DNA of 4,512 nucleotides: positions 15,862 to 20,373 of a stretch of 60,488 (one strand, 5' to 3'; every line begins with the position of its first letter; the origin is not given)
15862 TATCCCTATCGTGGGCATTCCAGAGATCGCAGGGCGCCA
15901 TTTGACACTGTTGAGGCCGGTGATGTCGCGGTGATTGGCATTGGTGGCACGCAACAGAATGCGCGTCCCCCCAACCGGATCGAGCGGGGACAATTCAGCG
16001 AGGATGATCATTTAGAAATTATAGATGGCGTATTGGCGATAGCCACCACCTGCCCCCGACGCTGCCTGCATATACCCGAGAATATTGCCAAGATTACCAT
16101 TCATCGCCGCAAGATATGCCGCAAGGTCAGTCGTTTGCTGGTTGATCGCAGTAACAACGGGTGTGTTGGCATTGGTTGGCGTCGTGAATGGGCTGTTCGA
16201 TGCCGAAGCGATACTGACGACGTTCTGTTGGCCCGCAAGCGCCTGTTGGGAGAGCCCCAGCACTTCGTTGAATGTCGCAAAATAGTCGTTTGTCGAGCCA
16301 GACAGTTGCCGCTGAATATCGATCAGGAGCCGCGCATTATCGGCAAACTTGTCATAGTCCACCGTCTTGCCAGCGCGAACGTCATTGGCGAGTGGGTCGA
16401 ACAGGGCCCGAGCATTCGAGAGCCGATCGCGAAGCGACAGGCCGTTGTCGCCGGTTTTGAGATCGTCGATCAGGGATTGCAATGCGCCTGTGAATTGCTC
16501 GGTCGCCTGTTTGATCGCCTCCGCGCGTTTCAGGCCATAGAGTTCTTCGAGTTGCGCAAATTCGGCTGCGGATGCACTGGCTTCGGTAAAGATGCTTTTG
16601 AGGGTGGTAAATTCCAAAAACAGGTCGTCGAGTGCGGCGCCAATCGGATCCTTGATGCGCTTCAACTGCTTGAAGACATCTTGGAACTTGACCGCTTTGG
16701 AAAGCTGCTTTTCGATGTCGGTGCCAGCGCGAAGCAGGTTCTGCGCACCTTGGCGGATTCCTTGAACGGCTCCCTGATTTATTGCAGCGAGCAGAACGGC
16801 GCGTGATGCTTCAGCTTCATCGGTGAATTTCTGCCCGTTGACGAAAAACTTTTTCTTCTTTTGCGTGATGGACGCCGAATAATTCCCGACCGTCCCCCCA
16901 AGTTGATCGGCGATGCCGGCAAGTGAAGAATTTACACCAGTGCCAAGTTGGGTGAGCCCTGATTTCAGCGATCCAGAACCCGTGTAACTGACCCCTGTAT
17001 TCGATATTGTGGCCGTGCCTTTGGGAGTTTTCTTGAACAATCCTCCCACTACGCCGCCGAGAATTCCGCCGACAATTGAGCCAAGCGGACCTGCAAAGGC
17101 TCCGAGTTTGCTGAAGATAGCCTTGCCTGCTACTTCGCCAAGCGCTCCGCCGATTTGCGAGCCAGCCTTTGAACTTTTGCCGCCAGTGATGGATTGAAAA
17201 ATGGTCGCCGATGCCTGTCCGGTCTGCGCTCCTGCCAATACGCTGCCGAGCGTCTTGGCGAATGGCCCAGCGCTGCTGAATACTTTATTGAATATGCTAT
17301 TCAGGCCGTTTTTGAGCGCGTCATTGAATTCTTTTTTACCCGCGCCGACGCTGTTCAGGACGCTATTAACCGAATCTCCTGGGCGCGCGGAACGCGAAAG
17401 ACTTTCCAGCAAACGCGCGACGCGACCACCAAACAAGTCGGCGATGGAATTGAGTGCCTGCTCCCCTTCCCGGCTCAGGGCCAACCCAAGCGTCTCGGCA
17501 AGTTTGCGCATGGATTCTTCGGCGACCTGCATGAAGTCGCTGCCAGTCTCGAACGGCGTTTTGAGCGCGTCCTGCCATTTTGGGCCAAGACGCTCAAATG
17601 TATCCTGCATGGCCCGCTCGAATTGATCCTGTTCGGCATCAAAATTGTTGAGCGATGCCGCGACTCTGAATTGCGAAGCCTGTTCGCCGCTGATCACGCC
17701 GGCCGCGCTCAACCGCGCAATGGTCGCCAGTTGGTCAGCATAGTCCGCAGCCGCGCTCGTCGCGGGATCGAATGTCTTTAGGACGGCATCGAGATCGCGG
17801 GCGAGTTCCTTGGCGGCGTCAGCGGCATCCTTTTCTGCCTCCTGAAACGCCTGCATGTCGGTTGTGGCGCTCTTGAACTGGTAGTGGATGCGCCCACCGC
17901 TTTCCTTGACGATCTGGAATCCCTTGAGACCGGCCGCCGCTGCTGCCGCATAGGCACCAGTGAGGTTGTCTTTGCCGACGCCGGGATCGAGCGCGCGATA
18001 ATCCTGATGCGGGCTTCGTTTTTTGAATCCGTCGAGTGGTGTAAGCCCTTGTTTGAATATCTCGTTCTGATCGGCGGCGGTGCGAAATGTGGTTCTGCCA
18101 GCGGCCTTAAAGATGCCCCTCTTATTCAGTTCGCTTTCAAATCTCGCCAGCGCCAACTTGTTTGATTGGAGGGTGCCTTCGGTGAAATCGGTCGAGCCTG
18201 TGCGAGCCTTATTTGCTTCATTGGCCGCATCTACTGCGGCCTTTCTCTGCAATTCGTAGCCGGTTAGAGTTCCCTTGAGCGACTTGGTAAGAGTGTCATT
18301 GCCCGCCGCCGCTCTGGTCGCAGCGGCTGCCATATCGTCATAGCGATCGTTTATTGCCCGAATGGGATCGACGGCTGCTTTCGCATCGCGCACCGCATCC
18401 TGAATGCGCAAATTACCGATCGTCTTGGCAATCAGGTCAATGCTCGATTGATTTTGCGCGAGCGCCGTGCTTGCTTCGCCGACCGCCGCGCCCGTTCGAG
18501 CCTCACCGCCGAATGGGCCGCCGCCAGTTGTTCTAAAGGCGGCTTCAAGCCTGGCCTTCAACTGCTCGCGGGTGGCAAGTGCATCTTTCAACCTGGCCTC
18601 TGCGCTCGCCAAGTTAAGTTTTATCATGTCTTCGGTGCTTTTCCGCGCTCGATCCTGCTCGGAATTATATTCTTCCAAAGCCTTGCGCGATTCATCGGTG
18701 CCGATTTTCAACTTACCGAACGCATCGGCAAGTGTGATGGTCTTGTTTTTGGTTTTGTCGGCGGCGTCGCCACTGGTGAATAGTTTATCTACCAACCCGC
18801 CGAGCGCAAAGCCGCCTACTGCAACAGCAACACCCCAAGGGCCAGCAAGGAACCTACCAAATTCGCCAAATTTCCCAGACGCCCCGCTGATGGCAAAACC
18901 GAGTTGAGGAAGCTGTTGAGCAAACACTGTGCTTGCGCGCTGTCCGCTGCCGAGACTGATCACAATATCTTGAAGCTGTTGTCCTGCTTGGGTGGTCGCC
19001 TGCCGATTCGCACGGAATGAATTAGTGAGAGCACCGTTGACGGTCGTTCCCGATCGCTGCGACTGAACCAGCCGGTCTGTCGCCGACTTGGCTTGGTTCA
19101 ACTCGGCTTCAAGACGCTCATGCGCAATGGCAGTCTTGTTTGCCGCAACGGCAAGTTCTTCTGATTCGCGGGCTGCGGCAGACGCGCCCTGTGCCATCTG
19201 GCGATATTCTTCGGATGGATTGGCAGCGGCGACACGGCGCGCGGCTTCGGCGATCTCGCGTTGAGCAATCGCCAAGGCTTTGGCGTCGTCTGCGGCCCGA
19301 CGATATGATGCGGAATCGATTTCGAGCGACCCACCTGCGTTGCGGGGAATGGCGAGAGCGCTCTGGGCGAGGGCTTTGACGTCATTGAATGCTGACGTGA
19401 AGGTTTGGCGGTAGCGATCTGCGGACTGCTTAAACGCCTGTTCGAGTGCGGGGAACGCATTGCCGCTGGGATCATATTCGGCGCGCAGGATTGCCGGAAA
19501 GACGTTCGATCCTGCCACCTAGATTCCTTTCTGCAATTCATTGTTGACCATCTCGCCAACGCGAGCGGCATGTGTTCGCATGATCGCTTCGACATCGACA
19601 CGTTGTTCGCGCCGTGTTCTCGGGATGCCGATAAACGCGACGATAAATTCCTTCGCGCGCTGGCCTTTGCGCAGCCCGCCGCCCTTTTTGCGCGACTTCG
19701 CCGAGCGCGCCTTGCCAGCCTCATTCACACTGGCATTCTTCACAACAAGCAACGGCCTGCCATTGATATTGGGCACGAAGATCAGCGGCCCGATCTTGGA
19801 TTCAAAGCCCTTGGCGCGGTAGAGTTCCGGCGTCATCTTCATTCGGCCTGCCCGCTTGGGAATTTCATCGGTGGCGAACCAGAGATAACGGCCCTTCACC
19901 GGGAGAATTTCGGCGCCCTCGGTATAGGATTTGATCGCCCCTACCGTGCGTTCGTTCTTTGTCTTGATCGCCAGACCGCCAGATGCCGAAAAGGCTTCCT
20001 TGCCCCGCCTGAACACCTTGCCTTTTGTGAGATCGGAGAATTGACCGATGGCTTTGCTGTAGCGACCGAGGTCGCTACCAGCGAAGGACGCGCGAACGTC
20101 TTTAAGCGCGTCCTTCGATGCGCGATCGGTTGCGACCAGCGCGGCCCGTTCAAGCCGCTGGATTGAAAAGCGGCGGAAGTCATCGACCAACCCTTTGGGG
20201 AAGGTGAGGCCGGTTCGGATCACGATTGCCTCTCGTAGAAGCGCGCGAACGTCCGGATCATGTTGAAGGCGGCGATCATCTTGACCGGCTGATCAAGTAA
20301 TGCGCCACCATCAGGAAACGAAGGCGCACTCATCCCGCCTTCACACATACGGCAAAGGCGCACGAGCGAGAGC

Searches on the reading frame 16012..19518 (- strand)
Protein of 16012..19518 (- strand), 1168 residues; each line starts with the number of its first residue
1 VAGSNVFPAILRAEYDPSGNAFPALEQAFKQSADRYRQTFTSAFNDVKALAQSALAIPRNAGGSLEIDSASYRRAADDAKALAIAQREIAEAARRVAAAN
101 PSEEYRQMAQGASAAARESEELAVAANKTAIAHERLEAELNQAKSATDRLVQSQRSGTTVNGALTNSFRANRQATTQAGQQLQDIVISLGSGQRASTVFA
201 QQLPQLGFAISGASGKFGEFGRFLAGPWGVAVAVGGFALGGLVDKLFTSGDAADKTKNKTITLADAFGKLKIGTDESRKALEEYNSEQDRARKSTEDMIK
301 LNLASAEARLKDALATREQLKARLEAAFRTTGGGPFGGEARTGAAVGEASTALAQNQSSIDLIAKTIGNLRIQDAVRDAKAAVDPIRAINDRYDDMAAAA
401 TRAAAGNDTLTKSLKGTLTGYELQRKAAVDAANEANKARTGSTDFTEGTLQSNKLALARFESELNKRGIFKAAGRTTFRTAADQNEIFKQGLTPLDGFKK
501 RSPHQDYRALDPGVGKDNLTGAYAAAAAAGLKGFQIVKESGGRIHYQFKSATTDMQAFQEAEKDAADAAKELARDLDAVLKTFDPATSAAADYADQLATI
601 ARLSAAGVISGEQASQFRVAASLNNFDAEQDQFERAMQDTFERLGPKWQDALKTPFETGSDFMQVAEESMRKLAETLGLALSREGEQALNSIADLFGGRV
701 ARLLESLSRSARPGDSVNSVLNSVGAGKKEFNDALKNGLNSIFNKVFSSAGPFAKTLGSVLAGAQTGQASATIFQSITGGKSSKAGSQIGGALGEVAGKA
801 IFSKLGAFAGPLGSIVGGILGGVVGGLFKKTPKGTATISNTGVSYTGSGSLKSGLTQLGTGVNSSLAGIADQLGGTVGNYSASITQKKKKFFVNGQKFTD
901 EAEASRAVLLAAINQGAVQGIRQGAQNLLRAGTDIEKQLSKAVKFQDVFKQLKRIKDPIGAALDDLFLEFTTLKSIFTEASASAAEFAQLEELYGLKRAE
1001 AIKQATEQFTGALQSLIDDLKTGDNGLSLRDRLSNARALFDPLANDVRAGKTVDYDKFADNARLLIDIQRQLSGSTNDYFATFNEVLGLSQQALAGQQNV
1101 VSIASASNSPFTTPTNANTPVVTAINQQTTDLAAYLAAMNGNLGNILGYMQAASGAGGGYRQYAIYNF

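Call 11: search_protein_families(library=phrogs, proteins=[window:16012-19518:-], max_evalue=0.01)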
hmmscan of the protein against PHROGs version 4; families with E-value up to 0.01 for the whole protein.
window:16012-19518:- (1168 aa): 0 families

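Call 12: search_protein_families(library=pfam, proteins=[window:16012-19518:-], max_evalue=0.01)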
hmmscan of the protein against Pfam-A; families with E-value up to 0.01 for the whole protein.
window:16012-19518:- (1168 aa): 1 family
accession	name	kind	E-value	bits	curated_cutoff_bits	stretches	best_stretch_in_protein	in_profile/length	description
PF06791.18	TMP_2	-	0.0011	19.2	30.2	1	165-320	7-178/208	Prophage tail length tape measure protein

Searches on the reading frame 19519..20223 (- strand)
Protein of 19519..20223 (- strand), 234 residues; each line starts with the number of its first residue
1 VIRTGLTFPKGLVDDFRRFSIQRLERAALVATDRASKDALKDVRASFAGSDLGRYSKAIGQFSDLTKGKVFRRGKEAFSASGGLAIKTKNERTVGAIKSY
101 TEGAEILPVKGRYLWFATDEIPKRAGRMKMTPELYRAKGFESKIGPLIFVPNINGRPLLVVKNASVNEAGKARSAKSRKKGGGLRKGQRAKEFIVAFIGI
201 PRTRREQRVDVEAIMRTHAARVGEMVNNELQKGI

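Call 9: search_protein_families(library=pfam, proteins=[window:19519-20223:-], max_evalue=0.01)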
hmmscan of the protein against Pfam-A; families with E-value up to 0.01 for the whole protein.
window:19519-20223:- (234 aa): 1 family
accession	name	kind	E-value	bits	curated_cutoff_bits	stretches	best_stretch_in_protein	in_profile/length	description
PF20039.4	DUF6441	-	1.7e-07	31.6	27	1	31-232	30-214/215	Family of unknown function (DUF6441)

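Call 10: search_protein_families(library=phrogs, proteins=[window:19519-20223:-], max_evalue=0.01)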
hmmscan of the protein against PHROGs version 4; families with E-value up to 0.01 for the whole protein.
window:19519-20223:- (234 aa): 1 family
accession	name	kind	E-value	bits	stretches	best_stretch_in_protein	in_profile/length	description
phrog_6367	-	unknown function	1.9e-06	29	1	34-232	28-216/217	-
